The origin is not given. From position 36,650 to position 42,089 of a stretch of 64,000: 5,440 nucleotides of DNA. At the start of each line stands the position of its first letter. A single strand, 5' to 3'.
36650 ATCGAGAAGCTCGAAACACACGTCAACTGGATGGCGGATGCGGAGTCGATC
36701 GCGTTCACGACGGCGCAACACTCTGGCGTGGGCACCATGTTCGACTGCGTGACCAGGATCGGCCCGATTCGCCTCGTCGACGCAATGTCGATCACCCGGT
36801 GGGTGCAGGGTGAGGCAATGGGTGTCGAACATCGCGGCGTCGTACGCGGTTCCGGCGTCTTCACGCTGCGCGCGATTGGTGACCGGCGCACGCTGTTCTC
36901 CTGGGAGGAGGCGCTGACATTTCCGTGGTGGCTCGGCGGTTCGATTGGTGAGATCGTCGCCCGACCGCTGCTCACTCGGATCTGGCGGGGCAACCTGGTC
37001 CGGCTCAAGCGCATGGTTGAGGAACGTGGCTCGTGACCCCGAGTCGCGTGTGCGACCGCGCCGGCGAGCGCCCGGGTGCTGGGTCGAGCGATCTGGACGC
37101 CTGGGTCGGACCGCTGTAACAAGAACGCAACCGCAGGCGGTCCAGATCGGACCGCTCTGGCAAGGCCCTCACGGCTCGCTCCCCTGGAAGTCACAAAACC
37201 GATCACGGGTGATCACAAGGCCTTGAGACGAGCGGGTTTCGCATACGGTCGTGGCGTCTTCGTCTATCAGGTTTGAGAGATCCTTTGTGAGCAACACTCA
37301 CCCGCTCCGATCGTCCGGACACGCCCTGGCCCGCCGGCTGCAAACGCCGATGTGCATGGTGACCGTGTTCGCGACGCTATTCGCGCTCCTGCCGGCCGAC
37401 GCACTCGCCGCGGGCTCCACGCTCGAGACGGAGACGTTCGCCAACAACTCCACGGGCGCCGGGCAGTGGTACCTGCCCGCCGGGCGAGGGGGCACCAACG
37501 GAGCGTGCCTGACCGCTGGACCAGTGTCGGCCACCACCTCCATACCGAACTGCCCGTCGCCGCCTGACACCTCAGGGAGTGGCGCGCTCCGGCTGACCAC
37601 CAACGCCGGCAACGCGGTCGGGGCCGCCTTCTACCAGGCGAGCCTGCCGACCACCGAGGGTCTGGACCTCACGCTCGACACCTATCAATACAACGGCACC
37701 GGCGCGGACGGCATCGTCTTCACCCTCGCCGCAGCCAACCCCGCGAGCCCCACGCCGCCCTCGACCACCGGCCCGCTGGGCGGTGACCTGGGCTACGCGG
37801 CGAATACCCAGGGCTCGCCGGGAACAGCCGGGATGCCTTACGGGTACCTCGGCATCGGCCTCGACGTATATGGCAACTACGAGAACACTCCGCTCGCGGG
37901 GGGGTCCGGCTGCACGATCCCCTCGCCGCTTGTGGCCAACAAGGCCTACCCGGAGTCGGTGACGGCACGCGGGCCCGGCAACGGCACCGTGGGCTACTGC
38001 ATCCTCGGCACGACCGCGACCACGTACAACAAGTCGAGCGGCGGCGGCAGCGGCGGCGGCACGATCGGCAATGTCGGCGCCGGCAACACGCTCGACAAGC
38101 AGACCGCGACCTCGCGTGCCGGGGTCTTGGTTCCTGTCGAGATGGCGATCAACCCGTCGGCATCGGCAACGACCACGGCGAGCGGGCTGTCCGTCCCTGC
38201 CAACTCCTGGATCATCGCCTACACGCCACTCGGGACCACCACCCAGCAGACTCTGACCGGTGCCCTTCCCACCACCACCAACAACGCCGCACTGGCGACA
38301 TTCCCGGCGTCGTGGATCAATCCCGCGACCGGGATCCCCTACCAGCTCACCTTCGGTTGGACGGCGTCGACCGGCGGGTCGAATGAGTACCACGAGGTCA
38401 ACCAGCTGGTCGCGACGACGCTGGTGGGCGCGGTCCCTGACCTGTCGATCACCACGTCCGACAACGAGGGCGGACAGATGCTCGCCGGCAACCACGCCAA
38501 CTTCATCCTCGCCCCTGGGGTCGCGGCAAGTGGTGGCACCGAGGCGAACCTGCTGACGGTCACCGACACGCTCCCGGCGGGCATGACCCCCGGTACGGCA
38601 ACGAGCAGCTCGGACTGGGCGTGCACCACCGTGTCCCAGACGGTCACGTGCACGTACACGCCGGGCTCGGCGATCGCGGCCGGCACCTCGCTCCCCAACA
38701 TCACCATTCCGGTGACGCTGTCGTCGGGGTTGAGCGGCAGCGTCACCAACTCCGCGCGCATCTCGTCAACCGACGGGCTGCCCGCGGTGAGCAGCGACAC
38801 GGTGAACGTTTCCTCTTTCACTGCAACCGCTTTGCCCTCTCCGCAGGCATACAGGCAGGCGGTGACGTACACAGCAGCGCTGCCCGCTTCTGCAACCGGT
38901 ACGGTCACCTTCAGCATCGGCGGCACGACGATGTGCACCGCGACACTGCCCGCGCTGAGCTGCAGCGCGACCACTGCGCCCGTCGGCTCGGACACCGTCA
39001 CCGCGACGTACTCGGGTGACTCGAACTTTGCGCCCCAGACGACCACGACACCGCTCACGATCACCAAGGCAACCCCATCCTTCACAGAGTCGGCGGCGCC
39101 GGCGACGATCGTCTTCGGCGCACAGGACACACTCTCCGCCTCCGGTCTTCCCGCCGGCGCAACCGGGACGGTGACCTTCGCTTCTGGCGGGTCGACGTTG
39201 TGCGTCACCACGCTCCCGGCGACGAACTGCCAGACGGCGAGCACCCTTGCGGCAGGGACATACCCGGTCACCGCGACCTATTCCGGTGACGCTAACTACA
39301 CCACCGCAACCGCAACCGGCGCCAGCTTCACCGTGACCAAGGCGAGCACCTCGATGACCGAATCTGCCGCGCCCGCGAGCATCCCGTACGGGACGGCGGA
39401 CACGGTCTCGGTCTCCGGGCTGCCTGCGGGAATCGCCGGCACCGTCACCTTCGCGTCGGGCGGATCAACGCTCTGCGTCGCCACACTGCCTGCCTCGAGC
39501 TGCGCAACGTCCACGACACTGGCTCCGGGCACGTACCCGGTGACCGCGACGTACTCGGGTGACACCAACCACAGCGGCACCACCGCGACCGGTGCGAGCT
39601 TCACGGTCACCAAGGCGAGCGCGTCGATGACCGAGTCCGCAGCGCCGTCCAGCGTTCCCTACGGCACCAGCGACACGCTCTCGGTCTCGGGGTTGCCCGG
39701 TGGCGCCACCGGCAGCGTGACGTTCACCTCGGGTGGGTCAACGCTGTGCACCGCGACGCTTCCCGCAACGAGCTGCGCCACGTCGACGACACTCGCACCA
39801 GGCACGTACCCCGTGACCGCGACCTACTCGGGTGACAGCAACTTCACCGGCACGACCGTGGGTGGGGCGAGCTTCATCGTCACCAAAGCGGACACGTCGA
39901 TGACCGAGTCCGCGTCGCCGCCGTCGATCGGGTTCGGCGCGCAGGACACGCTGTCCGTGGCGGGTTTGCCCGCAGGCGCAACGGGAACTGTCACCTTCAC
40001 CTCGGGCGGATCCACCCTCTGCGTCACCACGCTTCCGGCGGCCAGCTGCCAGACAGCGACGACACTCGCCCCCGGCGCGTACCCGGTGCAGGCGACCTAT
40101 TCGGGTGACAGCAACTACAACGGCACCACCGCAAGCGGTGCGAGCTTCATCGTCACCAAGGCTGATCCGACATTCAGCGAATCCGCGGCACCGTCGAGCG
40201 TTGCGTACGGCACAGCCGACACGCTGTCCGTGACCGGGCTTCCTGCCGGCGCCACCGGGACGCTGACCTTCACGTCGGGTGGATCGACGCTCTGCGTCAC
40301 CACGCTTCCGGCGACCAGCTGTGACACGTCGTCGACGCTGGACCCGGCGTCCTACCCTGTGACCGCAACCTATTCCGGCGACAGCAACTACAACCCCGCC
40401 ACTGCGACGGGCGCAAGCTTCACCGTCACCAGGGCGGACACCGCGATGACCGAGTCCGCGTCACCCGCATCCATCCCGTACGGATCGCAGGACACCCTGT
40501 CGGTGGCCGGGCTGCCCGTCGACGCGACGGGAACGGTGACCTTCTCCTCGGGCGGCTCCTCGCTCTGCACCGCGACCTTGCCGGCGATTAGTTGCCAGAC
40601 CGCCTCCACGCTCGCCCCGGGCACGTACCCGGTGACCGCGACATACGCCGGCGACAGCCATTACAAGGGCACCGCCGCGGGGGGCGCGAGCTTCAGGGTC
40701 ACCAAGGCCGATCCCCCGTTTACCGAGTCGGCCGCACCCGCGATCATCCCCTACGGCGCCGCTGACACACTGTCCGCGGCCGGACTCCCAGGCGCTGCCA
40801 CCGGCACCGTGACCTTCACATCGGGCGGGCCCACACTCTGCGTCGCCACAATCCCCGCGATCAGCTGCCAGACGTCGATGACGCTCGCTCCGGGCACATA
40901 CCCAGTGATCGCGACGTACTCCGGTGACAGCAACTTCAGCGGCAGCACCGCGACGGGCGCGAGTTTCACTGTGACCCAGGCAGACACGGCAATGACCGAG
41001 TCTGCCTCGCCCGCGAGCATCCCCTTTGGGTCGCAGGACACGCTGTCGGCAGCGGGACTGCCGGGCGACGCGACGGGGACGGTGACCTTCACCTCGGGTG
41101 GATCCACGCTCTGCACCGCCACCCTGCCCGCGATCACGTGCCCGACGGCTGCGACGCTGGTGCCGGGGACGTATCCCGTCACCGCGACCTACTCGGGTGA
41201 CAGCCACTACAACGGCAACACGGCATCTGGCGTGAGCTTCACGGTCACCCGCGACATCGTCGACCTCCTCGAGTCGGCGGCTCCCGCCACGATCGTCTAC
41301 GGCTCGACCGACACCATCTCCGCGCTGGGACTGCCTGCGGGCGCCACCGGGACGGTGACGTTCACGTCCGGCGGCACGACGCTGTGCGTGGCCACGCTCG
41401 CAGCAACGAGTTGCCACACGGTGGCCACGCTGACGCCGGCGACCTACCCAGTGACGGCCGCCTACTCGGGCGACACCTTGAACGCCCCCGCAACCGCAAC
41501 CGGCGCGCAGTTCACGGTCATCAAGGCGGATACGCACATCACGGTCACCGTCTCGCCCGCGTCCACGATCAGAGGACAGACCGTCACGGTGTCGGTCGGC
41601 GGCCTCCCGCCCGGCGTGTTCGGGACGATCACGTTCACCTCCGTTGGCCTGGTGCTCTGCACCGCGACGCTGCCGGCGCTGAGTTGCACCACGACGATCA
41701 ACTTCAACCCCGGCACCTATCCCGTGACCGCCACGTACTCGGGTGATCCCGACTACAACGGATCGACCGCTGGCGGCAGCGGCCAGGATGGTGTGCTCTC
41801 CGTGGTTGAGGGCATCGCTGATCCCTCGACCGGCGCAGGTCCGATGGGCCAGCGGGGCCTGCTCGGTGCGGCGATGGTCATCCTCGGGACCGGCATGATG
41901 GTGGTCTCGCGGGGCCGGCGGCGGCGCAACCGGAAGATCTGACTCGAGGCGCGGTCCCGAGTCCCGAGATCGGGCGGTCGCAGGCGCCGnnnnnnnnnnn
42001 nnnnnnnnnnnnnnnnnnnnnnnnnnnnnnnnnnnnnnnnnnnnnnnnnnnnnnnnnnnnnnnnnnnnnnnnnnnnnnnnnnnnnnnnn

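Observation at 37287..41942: Roughly 1550-aa lectin-DUF11-(Ig-like)x11 surface protein built from near-identical 273-bp tandem repeats, with a non-canonical C-terminal sorting-signal-like tail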

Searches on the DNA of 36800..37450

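Call 75: search_rna_families(source=window, start=36800, end=37450, threshold=evalue, max_evalue=1)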
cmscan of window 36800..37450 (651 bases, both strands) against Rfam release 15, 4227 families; matches with E-value up to 1: 0.
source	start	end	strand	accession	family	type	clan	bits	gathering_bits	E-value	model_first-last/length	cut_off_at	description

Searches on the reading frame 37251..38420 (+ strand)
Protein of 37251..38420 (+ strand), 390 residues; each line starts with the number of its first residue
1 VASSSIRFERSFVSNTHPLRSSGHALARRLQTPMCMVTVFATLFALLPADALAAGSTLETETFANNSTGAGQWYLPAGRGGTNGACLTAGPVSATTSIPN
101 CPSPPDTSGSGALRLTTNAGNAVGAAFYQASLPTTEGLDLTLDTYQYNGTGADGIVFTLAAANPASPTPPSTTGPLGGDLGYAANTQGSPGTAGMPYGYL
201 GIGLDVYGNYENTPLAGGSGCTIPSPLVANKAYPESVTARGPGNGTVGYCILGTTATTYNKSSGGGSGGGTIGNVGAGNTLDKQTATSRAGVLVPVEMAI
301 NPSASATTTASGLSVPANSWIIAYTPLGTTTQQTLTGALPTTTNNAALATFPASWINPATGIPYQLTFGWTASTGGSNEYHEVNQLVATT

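Call 5: search_protein_families(library=pfam, proteins=[window:37251-38420:+], max_evalue=10)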
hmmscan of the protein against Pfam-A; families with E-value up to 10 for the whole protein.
window:37251-38420:+ (390 aa): 2 families
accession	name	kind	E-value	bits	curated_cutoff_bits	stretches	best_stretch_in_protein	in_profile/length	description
PF18483.9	Lectin_L-type_dom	-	3.3e-06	27.6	78.3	1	109-212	21-109/215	Legume lectin beta-barrel domain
PF24866.1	DUF7732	-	0.041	14.5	27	1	331-384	14-67/125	Domain of unknown function (DUF7732)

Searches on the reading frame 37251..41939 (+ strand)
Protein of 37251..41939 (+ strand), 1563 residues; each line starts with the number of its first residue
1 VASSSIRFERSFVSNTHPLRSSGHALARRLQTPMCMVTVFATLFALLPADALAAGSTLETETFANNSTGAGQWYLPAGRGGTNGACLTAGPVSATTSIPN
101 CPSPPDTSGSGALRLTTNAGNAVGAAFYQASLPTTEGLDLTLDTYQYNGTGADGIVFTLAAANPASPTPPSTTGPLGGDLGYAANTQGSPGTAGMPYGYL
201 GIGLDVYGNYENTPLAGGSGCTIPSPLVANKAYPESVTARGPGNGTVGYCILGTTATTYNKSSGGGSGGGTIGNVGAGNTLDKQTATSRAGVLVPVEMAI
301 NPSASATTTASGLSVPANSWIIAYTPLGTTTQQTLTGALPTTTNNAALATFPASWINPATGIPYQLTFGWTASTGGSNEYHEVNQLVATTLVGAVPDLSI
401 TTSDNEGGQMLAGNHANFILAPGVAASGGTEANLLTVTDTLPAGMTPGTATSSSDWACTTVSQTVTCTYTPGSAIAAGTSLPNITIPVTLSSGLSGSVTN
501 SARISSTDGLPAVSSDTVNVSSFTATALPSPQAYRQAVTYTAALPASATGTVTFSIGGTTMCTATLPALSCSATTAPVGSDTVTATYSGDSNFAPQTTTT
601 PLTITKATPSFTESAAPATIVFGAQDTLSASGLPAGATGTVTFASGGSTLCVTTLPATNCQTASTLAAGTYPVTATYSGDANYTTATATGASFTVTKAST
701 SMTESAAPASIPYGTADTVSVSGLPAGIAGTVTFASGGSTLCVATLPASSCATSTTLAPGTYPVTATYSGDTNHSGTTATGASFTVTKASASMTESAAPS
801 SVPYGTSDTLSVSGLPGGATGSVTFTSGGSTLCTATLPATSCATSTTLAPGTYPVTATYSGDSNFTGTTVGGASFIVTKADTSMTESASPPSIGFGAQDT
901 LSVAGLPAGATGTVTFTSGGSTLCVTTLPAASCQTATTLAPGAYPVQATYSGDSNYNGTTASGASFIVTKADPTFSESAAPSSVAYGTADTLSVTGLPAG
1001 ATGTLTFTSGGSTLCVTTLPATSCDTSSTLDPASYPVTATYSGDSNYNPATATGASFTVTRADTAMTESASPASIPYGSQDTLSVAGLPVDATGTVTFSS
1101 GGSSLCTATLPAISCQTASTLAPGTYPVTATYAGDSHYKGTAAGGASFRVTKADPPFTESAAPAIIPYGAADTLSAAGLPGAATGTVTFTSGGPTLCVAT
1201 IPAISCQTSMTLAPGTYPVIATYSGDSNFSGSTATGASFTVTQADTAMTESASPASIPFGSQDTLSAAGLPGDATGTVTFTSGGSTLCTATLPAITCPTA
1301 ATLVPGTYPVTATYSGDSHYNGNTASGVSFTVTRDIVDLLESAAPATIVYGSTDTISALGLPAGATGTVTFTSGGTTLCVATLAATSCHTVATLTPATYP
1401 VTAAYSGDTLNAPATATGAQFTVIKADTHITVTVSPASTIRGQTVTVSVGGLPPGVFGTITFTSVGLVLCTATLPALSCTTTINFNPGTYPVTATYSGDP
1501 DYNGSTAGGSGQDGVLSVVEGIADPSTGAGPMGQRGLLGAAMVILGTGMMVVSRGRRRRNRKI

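Call 3: search_protein_families(library=pfam, proteins=[window:37251-41939:+], max_evalue=0.1)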
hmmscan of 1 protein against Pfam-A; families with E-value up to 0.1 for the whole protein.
window:37251-41939:+ (1563 aa): 1 family
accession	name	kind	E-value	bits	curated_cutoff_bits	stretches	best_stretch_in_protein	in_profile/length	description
PF16640.11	Big_3_5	-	1.3e-122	401.1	35.5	11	1252-1333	3-88/88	Bacterial Ig-like domain (group 3)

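Call 4: search_protein_families(library=ncbifam, proteins=[window:37251-41939:+], max_evalue=0.1)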
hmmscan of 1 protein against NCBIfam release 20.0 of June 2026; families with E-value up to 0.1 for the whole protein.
window:37251-41939:+ (1563 aa): 2 families
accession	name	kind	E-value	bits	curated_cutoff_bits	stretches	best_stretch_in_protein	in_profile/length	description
NF047662.1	LEPBI_I2678_fam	subfamily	1.5e-05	24.8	240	0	932-960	175-203/247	LEPBI_I2678 family protein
TIGR03831.1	YgiT_finger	domain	0.0012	19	20.2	0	549-572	13-36/46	YgiT-type zinc finger protein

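Call 46: list_cluster_members(proteins=[window:37287-41939:+, window:37350-41939:+, window:37356-41939:+, window:36587-37033:+])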
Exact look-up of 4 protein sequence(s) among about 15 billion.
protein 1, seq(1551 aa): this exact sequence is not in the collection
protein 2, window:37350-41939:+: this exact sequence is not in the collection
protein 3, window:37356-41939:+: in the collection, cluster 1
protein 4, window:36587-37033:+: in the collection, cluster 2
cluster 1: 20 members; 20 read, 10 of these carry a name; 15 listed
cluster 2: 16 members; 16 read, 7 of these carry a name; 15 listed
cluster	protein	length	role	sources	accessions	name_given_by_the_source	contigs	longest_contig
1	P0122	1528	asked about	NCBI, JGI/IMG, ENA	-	hypothetical protein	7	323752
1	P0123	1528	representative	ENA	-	-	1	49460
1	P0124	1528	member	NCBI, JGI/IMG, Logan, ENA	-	hypothetical protein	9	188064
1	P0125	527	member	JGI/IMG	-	hypothetical protein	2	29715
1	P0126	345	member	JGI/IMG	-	hypothetical protein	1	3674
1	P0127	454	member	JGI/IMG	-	hypothetical protein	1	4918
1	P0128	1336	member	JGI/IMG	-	hypothetical protein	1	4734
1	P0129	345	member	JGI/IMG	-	hypothetical protein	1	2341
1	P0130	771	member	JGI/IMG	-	hypothetical protein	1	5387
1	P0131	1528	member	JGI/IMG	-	hypothetical protein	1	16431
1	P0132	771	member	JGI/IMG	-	hypothetical protein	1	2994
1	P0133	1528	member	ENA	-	-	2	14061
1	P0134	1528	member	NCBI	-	-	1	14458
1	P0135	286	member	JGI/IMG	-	-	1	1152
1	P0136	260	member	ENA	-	-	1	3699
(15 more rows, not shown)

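Call 47: find_encoding_contigs(protein=P0122, flank=1000, max_places=8)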
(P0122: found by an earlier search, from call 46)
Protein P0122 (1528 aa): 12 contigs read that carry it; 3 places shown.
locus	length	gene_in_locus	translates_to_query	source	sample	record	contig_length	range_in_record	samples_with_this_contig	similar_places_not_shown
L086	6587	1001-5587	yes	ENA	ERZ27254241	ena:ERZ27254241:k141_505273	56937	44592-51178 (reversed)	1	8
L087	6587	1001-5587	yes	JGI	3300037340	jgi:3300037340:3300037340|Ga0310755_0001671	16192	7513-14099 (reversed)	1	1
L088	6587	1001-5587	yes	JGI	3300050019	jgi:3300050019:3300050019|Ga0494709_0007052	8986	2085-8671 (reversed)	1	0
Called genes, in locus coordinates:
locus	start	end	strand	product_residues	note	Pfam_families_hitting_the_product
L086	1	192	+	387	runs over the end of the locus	PF00108:Thiolase_N, PF02803:Thiolase_C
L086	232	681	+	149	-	PF10604:Polyketide_cyc2 (weak)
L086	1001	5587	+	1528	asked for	PF16640:Big_3_5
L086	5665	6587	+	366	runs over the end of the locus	PF00923:TAL_FSA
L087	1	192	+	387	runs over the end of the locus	PF00108:Thiolase_N, PF02803:Thiolase_C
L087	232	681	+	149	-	PF10604:Polyketide_cyc2 (weak)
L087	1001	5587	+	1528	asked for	PF16640:Big_3_5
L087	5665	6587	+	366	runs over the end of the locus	PF00923:TAL_FSA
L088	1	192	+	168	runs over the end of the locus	?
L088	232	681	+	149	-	PF10604:Polyketide_cyc2 (weak)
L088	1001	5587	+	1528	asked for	PF16640:Big_3_5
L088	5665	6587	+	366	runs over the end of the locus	PF00923:TAL_FSA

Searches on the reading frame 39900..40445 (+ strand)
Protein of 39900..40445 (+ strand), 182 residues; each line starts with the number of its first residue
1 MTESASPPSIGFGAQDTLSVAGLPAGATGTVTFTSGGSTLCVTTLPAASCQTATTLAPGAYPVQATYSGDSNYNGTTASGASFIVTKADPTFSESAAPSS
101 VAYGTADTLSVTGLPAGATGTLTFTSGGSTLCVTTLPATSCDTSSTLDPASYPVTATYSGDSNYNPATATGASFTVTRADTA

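Call 71: predict_structure(alignment_id=A2)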
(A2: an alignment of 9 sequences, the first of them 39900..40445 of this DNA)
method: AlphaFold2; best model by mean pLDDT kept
length: 182 residues; sequences in the alignment: 9
mean_pLDDT: 94.6   pTM: 0.78
mean pLDDT of the five models: 94.6, 94.5, 90.4, 60.4, 34.6
residues with pLDDT >= 90: 171; 70-90: 9; 50-70: 2; < 50: 0
segments of 3 or more residues with pLDDT < 50: none
pLDDT, mean of each block of 10 residues (from residue 1): 95 96 92 96 93 95 96 95 96 95 95 93 96 95 94 97 96 92 65
secondary structure, 60 per line:
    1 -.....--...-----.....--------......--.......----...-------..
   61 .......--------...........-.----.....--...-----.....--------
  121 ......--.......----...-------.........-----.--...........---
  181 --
elements in order: E2-6 E9-11 E17-21 E30-35 E38-44 E49-51 E59-67 E76-86 E93-97 E100-102 E108-112 E121-126 E129-135 E140-142 E150-158 E167-177

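Call 74: fold_search(model_id=the predicted structure, library=pdb)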
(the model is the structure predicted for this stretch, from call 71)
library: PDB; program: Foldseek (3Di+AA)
matches with E <= 10: 1968; with E <= 0.001: 216
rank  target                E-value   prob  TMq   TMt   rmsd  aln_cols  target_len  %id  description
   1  3pdd                  1.8e-07  1.00  0.41  0.40  11.1       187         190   14  Structures of Clostridium thermocellum CbhA fibronectin(III)-like modules (released 2011-11-23)
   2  5vst_A                6.3e-07  1.00  0.41  0.39   8.0       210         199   17  Crystal structure of murine CEACAM1b (released 2017-05-24)
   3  6e57_A                2.5e-05  1.00  0.27  0.14  13.1       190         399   19  Bacteroides ovatus mixed-linkage glucan utilization locus (MLGUL) SGBP-B in complex with mixed-linkage heptasaccharide (released 2019-05-29)
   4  4kkr_A                2.6e-05  1.00  0.30  0.25  20.7       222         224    8  Crystal structure of Vibrio cholerae RbmA (crystal form 3) (released 2013-05-22)
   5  5lf5_A                2.7e-05  1.00  0.37  0.19   8.6       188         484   11  Myelin-associated glycoprotein (MAG) deglycosylated full extracellular domain with co-purified ligand (released 2016-12-14)
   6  8z0t_A                2.9e-05  1.00  0.36  0.39  18.6       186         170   15  Structure of the human ige-fc bound to its high affinity receptor fc(epsilon) (released 2024-07-10)
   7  1fcg                  2.9e-05  1.00  0.37  0.39  17.8       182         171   12  ECTODOMAIN OF HUMAN FC GAMMA RECEPTOR, FCGRIIA (released 2000-04-12)
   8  8c1b_R                3.0e-05  1.00  0.35  0.37  18.2       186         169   14  Focused map for structure of IgE bound to the ectodomain of FceRIa (released 2023-03-29)
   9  1fnl                  3.0e-05  1.00  0.36  0.38  16.9       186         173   13  CRYSTAL STRUCTURE OF THE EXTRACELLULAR DOMAIN OF A HUMAN FCGRIII (released 2000-11-22)
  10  6e57_C                3.0e-05  1.00  0.30  0.16  12.1       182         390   21  Bacteroides ovatus mixed-linkage glucan utilization locus (MLGUL) SGBP-B in complex with mixed-linkage heptasaccharide (released 2019-05-29)
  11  3r4d_A                3.2e-05  1.00  0.44  0.41   7.5       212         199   13  Crystal structure of mouse coronavirus receptor-binding domain complexed with its murine receptor (released 2011-06-22)
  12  4be5_A                3.2e-05  1.00  0.29  0.25  20.9       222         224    8  V. cholera biofilm scaffolding protein RbmA (released 2013-12-18)
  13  7seg_C                3.3e-05  1.00  0.36  0.39  17.3       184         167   11  Crystal structure of the complex of CD16A bound by an anti-CD16A Fab (released 2021-11-24)
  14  5gni_B                3.7e-05  1.00  0.56  0.53   5.6       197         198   11  The crystal structure of PECAM-1 IgL1-2 trans-homophilic dimer (released 2016-12-21)
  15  3shs                  3.7e-05  1.00  0.40  0.27   9.2       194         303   18  Three N-terminal domains of the bacteriophage RB49 Highly Immunogenic Outer Capsid protein (Hoc) (released 2011-06-29)
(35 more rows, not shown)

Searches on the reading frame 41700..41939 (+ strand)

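Call 5: search_protein_families(library=pfam, proteins=[window:41700-41939:+], max_evalue=10)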
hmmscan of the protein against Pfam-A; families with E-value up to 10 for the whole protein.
window:41700-41939:+ (80 aa): 1 family
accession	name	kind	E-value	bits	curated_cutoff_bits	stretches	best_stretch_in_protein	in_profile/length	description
PF16640.11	Big_3_5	-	5.6e-05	24.1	35.5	1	2-25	58-81/88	Bacterial Ig-like domain (group 3)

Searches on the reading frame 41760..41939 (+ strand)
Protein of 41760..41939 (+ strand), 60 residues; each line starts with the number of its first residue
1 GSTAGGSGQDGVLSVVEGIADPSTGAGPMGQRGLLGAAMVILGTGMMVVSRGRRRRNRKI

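Call 10: search_protein_families(library=ncbifam, proteins=[window:41775-41939:+], max_evalue=10)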
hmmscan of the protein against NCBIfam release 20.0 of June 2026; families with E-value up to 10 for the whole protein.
seq(55 aa): 1 family
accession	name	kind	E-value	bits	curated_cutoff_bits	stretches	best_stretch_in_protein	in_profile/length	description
NF033846.1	Rumino_NPXTG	domain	0.41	11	23.5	1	17-47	2-29/30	NPXTG-anchored protein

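Call 27: find_homologous_proteins(query=window:41760-41939:+, max_evalue=10)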
Query seq(60 aa) (60 aa): 1 proteins with E <= 10 among 1 candidates.
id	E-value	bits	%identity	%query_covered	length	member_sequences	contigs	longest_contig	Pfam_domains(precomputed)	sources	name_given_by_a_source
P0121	8.7e-9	53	82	63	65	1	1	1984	-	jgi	-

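Call 73: search_protein_representatives(protein=window:41790-41939:+)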
Query: 50 residues. Proteins with E-value up to 0.001 (for the whole library): 3; up to 1e-10: 1; up to 1e-30: 0. The best 3 are listed.
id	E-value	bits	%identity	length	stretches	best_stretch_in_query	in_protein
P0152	3.8e-15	70.2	86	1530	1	1-49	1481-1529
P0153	4.5e-10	54.5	100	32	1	19-50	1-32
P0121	8.1e-10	53.7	71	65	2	5-42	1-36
